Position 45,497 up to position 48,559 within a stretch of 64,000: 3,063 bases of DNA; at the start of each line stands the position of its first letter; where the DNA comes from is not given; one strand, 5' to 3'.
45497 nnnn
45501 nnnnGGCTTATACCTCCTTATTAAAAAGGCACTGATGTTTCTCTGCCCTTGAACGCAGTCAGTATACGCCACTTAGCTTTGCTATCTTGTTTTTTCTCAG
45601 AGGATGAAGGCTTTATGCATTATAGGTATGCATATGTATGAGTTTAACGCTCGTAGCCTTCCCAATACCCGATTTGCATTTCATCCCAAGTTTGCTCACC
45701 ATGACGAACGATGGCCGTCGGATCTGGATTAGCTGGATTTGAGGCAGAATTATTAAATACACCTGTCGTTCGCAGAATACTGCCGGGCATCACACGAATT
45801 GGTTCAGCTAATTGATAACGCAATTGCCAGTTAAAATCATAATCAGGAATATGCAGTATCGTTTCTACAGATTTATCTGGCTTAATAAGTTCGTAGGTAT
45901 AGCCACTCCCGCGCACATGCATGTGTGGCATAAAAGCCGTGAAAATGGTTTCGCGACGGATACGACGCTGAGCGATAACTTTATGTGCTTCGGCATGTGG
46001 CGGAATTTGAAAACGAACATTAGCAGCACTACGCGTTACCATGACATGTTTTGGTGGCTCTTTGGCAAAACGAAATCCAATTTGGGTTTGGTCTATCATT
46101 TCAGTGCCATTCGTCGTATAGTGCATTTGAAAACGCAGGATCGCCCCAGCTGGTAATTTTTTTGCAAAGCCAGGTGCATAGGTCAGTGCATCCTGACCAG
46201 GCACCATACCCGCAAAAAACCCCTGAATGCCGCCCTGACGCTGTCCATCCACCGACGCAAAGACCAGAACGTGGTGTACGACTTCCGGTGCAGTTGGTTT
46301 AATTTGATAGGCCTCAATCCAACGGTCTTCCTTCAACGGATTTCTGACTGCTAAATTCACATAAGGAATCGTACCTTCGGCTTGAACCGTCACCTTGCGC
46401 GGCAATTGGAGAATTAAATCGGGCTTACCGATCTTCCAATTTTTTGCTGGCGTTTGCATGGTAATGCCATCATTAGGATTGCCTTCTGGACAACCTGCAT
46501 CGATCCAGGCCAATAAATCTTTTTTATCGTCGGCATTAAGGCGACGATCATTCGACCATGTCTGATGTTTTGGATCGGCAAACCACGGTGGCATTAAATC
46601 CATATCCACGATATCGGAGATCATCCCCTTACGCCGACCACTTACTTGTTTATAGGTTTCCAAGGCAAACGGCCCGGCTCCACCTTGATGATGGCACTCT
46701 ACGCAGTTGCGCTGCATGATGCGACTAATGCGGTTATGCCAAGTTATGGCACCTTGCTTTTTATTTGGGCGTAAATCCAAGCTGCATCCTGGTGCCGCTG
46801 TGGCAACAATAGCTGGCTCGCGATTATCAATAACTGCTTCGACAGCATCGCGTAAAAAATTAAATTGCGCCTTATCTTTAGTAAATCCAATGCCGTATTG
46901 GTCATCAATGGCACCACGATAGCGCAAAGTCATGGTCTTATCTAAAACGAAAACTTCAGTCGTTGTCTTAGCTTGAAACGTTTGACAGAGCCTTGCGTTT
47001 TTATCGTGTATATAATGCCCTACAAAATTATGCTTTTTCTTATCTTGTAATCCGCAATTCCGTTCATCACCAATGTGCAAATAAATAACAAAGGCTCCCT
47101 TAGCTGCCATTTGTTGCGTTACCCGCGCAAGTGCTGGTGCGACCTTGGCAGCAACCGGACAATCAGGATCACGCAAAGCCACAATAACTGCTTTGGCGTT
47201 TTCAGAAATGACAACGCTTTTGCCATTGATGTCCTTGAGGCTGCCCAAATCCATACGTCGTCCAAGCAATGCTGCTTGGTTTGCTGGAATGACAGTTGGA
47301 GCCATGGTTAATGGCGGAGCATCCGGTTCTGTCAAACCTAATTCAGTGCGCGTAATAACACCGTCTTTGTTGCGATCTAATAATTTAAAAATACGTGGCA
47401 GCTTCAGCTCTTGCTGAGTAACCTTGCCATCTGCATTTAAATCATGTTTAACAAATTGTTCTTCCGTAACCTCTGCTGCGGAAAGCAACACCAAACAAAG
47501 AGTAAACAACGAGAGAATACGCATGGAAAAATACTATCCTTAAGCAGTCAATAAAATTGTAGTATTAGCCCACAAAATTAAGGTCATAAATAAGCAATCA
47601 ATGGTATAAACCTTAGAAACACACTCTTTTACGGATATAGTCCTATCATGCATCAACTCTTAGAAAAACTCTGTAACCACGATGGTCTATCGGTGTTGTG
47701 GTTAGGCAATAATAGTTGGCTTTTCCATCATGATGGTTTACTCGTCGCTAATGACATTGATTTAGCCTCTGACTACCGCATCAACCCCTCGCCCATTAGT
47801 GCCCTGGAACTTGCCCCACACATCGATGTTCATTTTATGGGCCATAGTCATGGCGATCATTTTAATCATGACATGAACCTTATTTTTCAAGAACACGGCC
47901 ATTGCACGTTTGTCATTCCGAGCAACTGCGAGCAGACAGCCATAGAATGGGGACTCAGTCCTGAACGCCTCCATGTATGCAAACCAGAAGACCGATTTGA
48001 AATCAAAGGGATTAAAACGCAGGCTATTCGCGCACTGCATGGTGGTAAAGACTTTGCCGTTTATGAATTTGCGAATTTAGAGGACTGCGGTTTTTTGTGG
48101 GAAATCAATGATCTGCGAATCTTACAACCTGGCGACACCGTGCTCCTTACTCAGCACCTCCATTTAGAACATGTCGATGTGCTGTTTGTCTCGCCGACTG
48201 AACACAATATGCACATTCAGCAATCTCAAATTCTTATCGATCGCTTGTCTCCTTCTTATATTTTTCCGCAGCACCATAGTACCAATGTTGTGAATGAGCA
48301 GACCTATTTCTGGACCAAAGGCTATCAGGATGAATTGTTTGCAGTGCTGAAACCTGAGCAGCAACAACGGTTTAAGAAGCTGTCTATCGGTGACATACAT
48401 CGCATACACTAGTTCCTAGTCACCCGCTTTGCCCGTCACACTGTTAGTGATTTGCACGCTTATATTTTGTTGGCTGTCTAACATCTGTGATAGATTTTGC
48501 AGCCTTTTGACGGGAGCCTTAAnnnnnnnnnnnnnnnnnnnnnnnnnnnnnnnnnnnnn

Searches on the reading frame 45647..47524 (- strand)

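Call 63: search_protein_families(library=pfam, proteins=[window:45647-47524:-], max_evalue=0.00001)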
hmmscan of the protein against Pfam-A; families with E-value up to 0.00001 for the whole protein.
window:45647-47524:- (626 aa): 4 families
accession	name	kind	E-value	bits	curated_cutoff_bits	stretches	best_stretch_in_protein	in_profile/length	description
PF00036.39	EF-hand_1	-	2.3e-07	30.3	25.4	0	44-62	4-22/29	EF hand domain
PF13202.12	EF-hand_5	-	2.5e-07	30.3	25.9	0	45-62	4-21/25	EF hand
PF13405.12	EF-hand_6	-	4.2e-07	29.6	25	0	44-63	4-23/30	EF-hand domain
PF00578.27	AhpC-TSA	-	1.6e-06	28.5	26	1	95-202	9-123/124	AhpC/TSA family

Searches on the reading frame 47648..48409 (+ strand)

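Call 13: search_protein_families(library=pfam, proteins=[window:47648-48409:+], max_evalue=0.001)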
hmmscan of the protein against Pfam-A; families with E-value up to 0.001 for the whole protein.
window:47648-48409:+ (254 aa): 2 families
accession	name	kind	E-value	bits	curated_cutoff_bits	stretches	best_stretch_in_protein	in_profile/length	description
PF13483.12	Lactamase_B_3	-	1e-13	52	24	1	16-209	2-160/160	Beta-lactamase superfamily domain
PF12706.13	Lactamase_B_2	-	1.6e-07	31.5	27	1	48-209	20-199/200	Beta-lactamase superfamily domain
